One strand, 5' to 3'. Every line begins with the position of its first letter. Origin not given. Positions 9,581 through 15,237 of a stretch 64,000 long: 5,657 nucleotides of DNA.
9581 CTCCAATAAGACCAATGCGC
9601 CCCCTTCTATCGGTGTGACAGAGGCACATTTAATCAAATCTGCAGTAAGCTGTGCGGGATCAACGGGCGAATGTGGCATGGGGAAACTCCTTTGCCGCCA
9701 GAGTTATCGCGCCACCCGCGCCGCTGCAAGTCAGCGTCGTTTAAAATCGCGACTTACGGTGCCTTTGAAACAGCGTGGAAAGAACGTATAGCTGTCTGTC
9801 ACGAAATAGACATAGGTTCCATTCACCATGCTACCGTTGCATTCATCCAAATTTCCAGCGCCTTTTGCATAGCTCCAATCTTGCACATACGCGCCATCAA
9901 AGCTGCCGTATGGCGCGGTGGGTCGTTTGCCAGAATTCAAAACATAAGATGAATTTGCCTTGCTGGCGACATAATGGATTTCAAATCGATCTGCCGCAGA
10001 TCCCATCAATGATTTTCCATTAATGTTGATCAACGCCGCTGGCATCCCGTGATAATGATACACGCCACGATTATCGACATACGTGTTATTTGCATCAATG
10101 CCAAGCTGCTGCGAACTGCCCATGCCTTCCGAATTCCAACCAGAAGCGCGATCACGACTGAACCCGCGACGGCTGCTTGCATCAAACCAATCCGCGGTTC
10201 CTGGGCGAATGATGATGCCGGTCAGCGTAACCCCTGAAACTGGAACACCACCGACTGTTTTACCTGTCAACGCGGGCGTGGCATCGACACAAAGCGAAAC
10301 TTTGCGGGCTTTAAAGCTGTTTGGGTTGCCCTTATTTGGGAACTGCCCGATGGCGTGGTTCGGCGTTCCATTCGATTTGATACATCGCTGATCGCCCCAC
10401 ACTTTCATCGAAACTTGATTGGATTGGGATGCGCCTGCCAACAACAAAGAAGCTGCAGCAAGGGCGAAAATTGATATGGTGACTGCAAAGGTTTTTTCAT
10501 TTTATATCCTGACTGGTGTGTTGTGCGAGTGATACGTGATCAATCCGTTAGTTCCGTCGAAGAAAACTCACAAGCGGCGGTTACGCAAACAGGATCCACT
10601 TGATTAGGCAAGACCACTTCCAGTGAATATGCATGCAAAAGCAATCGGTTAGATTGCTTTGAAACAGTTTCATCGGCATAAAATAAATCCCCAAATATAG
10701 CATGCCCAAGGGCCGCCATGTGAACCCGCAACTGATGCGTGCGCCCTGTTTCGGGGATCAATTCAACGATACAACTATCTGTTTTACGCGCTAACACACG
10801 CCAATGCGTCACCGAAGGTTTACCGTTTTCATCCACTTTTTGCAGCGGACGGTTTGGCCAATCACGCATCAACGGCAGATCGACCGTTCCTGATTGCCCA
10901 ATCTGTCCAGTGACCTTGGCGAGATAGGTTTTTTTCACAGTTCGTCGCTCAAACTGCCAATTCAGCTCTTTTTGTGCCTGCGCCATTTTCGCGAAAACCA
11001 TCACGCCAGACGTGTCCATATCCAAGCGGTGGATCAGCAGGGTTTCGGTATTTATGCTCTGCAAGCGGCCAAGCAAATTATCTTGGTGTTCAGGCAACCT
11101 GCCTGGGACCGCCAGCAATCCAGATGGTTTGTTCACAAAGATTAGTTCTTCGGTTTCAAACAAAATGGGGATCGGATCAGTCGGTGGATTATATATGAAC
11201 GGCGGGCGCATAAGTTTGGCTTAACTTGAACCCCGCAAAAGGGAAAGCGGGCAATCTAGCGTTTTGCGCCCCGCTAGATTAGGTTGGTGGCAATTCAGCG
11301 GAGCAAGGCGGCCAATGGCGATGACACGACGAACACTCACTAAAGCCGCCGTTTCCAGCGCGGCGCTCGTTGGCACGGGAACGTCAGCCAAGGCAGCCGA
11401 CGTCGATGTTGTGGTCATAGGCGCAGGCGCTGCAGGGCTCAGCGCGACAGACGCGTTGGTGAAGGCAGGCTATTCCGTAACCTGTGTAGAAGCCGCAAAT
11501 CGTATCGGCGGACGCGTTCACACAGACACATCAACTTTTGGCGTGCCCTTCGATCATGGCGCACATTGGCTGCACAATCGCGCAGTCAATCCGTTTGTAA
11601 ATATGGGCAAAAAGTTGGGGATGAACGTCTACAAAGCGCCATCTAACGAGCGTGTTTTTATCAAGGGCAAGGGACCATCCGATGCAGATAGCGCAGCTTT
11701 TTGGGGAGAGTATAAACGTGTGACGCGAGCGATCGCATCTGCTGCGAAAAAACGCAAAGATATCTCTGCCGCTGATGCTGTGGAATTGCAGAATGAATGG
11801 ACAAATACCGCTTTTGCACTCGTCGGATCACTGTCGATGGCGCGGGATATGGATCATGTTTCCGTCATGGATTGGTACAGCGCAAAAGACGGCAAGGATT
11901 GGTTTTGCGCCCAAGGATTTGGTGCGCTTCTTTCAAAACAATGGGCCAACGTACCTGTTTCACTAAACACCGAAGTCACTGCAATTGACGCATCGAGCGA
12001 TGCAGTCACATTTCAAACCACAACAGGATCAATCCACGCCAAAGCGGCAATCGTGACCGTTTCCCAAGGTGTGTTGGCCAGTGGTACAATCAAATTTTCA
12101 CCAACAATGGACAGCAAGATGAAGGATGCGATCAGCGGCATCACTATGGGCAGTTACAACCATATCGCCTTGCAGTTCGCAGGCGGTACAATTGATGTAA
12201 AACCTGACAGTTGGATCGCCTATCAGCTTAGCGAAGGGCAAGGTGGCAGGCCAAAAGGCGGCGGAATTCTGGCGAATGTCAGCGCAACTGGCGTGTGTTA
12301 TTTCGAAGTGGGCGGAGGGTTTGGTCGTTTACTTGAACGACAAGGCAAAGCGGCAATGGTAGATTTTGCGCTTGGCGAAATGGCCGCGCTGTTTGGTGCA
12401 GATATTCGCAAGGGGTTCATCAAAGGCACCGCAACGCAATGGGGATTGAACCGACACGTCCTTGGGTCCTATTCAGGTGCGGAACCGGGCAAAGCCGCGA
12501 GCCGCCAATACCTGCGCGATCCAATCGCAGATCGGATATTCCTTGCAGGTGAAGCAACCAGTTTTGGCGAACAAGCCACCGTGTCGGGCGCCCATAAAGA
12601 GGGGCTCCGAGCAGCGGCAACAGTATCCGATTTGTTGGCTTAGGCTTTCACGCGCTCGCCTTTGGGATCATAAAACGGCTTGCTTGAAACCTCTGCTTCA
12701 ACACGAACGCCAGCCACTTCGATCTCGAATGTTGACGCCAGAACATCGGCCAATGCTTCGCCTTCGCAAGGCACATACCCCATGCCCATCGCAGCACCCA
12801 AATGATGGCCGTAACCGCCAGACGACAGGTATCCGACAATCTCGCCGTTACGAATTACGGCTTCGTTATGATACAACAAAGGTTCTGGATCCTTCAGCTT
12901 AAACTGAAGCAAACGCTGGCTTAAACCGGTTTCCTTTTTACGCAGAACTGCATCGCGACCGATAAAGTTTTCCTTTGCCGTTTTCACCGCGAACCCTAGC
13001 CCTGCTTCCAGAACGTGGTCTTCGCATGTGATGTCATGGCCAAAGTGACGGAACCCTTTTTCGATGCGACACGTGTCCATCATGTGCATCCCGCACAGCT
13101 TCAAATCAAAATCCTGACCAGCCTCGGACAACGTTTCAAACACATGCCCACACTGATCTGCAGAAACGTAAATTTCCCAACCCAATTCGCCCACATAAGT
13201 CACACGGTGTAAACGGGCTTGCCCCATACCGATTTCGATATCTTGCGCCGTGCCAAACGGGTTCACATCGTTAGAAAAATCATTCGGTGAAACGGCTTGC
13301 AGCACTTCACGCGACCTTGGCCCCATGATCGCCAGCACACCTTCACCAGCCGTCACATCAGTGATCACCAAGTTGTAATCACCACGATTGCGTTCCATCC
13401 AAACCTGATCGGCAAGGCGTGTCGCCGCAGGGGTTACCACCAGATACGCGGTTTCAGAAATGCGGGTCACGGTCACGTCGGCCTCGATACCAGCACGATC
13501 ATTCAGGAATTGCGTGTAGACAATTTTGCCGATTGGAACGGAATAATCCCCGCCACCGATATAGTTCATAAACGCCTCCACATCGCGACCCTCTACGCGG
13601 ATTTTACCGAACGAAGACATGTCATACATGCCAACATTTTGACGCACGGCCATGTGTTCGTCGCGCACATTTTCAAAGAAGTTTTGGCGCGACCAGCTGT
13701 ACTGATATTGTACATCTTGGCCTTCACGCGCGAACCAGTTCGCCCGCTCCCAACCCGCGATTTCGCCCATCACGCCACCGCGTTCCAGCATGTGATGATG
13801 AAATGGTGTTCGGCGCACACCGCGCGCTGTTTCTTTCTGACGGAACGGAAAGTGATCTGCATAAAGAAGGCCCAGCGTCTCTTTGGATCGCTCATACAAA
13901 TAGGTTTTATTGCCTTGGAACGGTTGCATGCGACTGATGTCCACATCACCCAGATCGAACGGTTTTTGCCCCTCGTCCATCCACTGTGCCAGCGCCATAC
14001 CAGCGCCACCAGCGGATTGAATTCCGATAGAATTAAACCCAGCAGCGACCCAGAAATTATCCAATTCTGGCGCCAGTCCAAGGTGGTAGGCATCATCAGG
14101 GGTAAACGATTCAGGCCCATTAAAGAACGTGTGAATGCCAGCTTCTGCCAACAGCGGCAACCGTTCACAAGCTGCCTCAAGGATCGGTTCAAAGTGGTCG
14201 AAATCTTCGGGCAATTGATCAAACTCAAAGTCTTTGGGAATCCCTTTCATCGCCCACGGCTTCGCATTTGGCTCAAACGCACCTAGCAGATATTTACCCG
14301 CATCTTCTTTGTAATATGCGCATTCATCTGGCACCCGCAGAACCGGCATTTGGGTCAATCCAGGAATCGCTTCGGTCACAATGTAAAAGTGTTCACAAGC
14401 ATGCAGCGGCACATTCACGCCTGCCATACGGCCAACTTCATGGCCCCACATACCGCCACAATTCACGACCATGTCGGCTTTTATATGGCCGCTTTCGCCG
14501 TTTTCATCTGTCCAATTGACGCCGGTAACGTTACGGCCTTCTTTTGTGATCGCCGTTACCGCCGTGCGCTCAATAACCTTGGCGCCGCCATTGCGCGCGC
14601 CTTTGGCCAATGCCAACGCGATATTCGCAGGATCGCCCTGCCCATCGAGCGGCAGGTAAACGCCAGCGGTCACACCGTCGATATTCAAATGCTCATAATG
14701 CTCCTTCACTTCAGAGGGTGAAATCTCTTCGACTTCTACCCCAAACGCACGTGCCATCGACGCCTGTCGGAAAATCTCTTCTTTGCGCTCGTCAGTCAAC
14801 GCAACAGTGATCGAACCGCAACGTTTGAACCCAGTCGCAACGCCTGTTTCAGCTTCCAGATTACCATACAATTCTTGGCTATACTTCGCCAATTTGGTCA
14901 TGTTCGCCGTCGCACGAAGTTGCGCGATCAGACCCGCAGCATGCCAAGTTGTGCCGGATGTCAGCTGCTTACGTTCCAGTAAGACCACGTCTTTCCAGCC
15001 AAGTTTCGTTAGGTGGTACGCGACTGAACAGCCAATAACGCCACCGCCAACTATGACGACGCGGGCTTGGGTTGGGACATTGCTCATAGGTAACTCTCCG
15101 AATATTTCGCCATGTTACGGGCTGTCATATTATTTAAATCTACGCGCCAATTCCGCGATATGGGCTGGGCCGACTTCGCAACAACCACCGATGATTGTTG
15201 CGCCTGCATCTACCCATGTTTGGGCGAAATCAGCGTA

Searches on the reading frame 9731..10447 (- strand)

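Call 30: search_protein_families(library=pfam, proteins=[window:9731-10447:-], max_evalue=0.00001)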
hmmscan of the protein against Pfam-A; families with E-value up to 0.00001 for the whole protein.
window:9731-10447:- (238 aa): 1 family
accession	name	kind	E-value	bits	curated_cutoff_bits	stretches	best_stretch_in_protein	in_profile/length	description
PF14240.11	YHYH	-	1.3e-34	120.3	25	1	57-229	9-193/193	YHYH protein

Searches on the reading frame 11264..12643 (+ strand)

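Call 30: search_protein_families(library=pfam, proteins=[window:11264-12643:+], max_evalue=0.00001)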
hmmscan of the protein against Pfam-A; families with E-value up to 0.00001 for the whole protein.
window:11264-12643:+ (459 aa): 6 families
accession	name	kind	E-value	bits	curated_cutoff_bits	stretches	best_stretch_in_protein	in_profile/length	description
PF01593.30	Amino_oxidase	-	3.4e-44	152.3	19.8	1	57-454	2-442/443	Flavin containing amine oxidoreductase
PF13450.12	NAD_binding_8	-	3.6e-15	56.4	21.9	1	51-105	1-54/68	NAD(P)-binding Rossmann-like domain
PF07992.20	Pyr_redox_2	-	2.3e-08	34.2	26.1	0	48-79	2-33/291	Pyridine nucleotide-disulphide oxidoreductase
PF00890.30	FAD_binding_2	-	3.2e-07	30.3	20.4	1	48-90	1-41/414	FAD binding domain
PF01266.30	DAO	-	7.2e-07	29.5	27.9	1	48-83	1-37/353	FAD dependent oxidoreductase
PF00070.33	Pyr_redox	-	2.5e-06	28.3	22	0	49-82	2-35/82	Pyridine nucleotide-disulphide oxidoreductase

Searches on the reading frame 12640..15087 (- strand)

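Call 30: search_protein_families(library=pfam, proteins=[window:12640-15087:-], max_evalue=0.00001)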
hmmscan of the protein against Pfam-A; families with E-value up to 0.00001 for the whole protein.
window:12640-15087:- (815 aa): 8 families
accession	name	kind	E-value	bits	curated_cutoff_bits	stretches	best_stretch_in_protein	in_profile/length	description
PF01571.26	GCV_T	-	5.9e-72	242.4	25.6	1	430-700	2-255/255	Aminomethyltransferase folate-binding domain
PF01266.30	DAO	-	2.1e-71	241.8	27.9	1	9-369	1-353/353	FAD dependent oxidoreductase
PF08669.17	GCV_T_C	-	2e-21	76.1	25.9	1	725-807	2-80/80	Glycine cleavage T-protein C-terminal barrel domain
PF16350.10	FAO_M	-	1.9e-15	57.2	27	1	372-426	1-55/56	FAD dependent oxidoreductase central domain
PF07992.20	Pyr_redox_2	-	2.6e-08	34.1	26.1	0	6-41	141-175/291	Pyridine nucleotide-disulphide oxidoreductase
PF01494.25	FAD_binding_3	-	8.4e-08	32.3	22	0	159-223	105-168/349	FAD binding domain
PF00890.30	FAD_binding_2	-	1e-07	31.9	20.4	1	10-217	2-208/414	FAD binding domain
PF00070.33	Pyr_redox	-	4.8e-07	30.6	22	0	9-40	1-31/82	Pyridine nucleotide-disulphide oxidoreductase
